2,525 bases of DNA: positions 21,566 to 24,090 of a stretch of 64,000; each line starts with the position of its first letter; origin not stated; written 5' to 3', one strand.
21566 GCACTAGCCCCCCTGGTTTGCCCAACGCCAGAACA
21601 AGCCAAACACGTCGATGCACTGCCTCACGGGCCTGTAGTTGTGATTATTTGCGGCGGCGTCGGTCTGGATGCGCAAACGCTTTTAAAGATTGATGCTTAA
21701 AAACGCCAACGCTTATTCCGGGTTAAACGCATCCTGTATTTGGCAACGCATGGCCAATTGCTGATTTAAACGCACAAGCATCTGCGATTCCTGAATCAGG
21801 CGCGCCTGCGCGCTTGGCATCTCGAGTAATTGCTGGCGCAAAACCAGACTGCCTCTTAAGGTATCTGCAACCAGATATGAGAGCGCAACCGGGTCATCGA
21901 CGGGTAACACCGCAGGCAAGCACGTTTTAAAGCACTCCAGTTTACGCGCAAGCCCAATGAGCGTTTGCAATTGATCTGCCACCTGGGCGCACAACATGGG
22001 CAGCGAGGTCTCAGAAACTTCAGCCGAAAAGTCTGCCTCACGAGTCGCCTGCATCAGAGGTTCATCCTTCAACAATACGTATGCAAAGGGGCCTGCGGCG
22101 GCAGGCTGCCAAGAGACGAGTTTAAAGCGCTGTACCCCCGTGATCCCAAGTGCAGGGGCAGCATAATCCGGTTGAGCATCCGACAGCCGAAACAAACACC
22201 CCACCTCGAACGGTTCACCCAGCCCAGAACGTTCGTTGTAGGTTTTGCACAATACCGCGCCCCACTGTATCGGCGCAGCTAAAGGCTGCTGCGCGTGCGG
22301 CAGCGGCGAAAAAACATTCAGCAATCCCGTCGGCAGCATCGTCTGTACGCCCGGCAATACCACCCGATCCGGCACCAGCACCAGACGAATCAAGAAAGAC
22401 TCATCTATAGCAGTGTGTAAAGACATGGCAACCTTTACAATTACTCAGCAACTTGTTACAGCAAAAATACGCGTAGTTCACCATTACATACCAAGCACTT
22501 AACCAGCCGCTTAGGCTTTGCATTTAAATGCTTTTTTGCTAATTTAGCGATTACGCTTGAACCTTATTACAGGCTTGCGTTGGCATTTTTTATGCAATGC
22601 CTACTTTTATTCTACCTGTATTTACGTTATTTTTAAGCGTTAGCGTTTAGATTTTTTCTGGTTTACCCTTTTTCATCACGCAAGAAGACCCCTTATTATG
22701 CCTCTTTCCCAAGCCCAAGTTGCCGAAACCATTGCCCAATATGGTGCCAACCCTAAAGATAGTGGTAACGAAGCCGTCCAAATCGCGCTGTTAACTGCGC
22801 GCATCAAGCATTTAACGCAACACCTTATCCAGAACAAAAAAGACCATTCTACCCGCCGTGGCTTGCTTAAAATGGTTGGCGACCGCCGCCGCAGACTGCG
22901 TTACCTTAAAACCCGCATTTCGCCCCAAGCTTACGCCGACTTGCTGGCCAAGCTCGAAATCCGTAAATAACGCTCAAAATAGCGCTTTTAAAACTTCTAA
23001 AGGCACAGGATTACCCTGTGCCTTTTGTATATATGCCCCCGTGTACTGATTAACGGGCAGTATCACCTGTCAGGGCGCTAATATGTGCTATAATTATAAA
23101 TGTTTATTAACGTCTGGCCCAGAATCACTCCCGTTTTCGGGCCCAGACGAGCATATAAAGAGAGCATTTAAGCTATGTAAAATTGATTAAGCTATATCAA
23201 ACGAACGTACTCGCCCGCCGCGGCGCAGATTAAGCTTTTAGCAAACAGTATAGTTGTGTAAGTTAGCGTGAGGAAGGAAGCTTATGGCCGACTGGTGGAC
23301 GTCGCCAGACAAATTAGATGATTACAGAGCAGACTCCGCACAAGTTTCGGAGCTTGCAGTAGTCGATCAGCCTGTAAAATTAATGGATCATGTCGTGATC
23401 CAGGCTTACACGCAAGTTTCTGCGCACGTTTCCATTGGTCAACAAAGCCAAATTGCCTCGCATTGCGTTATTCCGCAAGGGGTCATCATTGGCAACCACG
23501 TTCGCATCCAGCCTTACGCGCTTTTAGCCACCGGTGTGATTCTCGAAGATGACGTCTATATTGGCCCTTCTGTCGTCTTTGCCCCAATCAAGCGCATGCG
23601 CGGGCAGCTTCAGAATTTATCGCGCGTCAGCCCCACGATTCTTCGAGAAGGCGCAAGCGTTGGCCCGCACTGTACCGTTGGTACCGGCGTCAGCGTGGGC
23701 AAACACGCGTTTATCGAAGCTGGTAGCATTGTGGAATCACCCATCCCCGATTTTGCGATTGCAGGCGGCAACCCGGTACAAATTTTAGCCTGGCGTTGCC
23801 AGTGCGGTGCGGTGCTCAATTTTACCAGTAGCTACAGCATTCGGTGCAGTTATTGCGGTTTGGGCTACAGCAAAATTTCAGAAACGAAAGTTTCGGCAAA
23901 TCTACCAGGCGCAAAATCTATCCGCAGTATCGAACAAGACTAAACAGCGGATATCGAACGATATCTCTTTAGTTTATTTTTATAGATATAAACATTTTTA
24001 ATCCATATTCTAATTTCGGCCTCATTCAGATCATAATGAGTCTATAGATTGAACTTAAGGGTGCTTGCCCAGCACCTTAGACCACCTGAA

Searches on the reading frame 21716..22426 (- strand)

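Call 50: search_protein_families(library=pfam, proteins=[window:21716-22426:-], max_evalue=0.001)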
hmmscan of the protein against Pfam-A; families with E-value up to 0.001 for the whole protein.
window:21716-22426:- (237 aa): 1 family
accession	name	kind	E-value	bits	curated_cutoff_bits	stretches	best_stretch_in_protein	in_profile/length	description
PF02190.22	LON_substr_bdg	-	1.4e-10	41.9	28.7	1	16-219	5-200/200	ATP-dependent protease La (LON) substrate-binding domain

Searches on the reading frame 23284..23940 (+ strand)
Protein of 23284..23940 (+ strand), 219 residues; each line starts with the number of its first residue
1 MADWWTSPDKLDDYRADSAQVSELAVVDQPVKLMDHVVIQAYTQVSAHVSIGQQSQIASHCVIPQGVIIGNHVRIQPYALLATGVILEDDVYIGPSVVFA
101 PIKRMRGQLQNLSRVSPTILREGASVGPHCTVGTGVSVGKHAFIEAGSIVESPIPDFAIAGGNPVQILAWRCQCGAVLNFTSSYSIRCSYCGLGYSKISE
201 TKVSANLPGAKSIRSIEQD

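Call 50: search_protein_families(library=pfam, proteins=[window:23284-23940:+], max_evalue=0.001)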
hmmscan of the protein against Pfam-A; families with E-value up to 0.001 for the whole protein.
window:23284-23940:+ (219 aa): 4 families
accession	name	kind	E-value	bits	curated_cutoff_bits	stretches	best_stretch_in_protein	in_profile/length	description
PF00132.30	Hexapep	-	1.2e-21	75.9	27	3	66-99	1-34/36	Bacterial transferase hexapeptide (six repeats)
PF25084.1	LbH_EIF2B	-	3e-09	37.3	54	1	29-98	8-75/105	EIF2B subunit epsilon LbH domain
PF25087.1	GMPPB_C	-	4.2e-05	23.6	39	0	31-98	29-94/110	GMPPB C-terminal domain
PF14602.12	Hexapep_2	-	4.8e-05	23.4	27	0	126-150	10-32/34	Hexapeptide repeat of succinyl-transferase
